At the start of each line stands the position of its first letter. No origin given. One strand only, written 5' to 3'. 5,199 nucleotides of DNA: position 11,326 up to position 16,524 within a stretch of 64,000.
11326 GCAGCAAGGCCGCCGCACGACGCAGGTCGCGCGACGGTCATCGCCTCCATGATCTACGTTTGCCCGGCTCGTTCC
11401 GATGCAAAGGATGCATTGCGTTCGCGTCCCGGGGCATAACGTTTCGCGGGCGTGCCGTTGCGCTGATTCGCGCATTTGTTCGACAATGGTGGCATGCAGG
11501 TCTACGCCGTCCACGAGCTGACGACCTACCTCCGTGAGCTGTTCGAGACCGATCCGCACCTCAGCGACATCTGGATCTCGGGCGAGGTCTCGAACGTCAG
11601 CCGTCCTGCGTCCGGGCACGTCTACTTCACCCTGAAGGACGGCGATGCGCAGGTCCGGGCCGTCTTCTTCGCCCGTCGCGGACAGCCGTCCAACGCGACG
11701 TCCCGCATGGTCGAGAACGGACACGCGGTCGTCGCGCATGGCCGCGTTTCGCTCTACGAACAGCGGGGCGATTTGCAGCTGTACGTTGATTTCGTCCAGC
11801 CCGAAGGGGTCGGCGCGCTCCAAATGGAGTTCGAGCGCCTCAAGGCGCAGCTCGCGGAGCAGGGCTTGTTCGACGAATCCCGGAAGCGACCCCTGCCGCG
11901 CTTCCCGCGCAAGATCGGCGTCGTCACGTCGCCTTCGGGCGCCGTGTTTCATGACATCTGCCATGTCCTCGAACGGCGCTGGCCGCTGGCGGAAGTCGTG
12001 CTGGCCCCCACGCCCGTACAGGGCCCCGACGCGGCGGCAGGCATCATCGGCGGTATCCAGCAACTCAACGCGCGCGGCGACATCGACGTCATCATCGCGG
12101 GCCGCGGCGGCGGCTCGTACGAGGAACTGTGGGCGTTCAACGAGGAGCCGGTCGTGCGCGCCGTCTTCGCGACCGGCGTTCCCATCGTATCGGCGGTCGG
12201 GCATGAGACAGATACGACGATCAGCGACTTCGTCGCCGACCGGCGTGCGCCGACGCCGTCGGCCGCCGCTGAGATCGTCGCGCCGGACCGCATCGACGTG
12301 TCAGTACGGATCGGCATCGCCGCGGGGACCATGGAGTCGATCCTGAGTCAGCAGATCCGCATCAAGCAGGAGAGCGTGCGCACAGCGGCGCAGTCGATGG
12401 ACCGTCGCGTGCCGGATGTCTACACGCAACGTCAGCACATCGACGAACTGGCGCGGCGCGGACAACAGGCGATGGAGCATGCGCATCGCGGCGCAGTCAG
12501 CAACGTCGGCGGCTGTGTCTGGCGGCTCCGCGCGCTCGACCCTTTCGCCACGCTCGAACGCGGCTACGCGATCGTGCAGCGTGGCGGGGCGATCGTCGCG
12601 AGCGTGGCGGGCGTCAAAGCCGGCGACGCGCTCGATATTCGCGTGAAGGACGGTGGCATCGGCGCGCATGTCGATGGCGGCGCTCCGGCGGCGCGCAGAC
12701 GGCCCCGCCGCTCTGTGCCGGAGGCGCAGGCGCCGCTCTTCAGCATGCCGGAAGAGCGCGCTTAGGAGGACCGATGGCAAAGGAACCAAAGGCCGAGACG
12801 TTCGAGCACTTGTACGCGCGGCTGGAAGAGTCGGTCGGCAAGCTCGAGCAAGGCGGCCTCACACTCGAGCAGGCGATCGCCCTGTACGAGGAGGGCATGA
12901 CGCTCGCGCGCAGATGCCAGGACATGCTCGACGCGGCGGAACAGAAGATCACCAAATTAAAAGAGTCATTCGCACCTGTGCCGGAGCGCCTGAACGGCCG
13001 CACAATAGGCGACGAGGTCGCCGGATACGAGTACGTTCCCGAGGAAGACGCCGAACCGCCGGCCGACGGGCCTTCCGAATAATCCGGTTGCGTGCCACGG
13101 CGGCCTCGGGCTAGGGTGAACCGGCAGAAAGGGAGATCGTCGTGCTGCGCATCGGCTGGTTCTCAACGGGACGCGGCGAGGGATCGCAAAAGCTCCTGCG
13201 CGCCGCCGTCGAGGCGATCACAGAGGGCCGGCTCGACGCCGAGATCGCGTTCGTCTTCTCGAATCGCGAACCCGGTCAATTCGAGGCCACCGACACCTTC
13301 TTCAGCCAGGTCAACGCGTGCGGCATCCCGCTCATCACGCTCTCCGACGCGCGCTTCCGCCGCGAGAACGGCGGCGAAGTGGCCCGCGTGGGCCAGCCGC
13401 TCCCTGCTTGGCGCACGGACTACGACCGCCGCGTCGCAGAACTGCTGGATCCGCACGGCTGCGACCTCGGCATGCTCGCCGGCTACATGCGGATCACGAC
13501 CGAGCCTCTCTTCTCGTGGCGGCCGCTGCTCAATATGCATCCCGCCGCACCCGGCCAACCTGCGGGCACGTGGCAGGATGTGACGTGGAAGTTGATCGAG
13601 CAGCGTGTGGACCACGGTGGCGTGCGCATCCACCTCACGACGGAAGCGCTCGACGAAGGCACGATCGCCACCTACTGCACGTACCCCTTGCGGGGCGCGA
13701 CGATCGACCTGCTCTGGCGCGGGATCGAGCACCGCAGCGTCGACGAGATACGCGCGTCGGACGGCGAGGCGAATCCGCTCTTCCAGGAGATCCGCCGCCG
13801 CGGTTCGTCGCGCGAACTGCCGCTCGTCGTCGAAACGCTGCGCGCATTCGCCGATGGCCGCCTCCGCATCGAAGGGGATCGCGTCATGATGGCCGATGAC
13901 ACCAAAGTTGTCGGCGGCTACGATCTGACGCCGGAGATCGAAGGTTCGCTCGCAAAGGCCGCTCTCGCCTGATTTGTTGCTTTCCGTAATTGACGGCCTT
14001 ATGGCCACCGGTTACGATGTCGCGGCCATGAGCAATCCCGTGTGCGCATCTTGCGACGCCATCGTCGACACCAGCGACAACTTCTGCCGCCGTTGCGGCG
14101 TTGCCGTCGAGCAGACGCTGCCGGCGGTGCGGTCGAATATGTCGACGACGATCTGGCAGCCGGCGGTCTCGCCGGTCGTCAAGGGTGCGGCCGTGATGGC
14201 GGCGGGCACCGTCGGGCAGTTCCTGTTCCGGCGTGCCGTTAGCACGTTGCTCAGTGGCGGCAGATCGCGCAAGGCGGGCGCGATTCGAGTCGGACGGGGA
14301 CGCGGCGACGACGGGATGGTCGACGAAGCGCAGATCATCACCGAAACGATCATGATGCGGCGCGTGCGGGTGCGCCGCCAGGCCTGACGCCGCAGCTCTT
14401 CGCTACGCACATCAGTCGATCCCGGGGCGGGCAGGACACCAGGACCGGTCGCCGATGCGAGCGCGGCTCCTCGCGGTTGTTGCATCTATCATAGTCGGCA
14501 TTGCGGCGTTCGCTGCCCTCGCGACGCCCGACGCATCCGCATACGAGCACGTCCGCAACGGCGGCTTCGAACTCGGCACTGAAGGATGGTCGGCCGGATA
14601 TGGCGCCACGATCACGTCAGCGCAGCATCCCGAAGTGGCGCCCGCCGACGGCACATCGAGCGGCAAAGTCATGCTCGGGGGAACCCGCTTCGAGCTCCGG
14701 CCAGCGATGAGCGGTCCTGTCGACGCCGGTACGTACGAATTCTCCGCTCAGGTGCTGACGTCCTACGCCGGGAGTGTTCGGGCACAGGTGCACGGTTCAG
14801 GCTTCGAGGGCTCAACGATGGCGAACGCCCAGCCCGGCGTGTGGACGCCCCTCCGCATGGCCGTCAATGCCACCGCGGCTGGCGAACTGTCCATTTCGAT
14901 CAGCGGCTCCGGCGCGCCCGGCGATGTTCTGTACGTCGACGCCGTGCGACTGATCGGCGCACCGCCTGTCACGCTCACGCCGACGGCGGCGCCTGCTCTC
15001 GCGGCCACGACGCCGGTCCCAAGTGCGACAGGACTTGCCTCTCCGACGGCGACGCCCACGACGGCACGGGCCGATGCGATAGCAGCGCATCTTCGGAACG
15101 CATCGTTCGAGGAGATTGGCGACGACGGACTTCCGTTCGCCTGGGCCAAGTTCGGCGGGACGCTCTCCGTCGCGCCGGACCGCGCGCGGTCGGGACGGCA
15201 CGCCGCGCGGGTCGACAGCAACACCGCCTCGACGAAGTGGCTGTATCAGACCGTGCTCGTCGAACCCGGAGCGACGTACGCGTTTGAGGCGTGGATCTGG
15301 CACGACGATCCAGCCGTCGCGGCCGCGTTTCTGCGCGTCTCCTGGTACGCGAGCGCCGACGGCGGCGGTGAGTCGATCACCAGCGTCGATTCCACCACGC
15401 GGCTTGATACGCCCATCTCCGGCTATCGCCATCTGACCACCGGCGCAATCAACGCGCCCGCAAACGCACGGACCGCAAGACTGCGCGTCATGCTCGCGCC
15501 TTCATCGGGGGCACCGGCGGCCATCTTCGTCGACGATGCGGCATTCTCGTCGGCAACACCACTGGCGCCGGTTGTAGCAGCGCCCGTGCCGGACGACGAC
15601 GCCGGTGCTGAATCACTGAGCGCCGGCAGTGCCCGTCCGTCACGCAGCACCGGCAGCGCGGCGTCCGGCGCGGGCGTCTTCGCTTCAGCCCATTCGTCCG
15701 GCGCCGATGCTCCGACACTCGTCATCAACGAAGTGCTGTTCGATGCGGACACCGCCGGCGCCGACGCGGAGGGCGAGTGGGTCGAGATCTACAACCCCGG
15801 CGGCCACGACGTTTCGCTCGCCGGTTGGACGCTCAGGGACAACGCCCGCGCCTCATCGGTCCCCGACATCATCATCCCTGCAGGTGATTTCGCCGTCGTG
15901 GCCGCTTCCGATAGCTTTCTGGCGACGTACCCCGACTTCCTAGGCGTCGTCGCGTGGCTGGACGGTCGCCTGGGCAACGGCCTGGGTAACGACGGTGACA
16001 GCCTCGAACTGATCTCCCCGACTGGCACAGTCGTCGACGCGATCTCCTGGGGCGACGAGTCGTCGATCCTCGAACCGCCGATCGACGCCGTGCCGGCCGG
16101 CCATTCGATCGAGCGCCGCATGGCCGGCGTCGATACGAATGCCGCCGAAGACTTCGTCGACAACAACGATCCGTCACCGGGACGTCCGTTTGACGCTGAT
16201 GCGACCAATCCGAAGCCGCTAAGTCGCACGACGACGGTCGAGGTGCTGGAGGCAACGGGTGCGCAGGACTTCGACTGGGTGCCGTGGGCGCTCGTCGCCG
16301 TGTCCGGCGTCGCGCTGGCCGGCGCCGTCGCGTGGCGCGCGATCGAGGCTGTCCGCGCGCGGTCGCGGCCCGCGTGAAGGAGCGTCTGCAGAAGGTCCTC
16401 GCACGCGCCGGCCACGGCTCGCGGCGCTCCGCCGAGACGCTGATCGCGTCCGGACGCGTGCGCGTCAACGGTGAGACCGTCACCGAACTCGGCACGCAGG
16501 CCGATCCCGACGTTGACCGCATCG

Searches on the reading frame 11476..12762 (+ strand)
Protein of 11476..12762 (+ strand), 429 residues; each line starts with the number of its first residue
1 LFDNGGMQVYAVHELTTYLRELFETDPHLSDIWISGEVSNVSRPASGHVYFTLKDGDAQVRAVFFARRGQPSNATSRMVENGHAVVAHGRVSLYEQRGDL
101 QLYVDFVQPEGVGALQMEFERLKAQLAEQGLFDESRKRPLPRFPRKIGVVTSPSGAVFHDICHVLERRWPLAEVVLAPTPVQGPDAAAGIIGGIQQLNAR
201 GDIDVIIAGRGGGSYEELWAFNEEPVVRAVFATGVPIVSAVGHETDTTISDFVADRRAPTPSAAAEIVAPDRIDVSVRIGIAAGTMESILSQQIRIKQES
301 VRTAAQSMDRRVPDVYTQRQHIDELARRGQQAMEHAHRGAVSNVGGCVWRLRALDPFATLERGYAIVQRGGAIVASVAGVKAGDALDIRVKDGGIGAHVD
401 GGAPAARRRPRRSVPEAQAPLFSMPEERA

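Call 52: search_protein_families(library=pfam, proteins=[window:11476-12762:+], max_evalue=0.00001)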
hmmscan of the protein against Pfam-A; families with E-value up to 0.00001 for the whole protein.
window:11476-12762:+ (429 aa): 3 families
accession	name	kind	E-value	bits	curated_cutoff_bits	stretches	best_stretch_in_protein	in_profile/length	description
PF02601.20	Exonuc_VII_L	-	4.5e-87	292.9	35.9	2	131-337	1-207/315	Exonuclease VII, large subunit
PF13742.12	tRNA_anti_2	-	2.4e-26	92.2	27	1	10-107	1-94/95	OB-fold nucleic acid binding domain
PF01336.31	tRNA_anti-codon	-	1.9e-12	47.4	27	1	32-108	1-73/75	OB-fold nucleic acid binding domain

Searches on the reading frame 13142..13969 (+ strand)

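Call 52: search_protein_families(library=pfam, proteins=[window:13142-13969:+], max_evalue=0.00001)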
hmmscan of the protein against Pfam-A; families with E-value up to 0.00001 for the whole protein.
window:13142-13969:+ (276 aa): 1 family
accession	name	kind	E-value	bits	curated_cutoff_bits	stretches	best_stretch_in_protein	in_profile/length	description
PF00551.24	Formyl_trans_N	-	1.3e-09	38.5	26.1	1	14-175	9-148/181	Formyl transferase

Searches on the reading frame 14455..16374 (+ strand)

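Call 52: search_protein_families(library=pfam, proteins=[window:14455-16374:+], max_evalue=0.00001)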
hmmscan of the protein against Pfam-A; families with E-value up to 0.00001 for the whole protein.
window:14455-16374:+ (640 aa): 2 families
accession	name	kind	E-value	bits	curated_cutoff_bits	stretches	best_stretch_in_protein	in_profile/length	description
PF00932.25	LTD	-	8.1e-18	65.2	34.3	1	418-533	4-108/109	Lamin Tail Domain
PF02018.23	CBM_4_9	-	1.4e-09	38.9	25.9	0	211-347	2-131/136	Carbohydrate binding domain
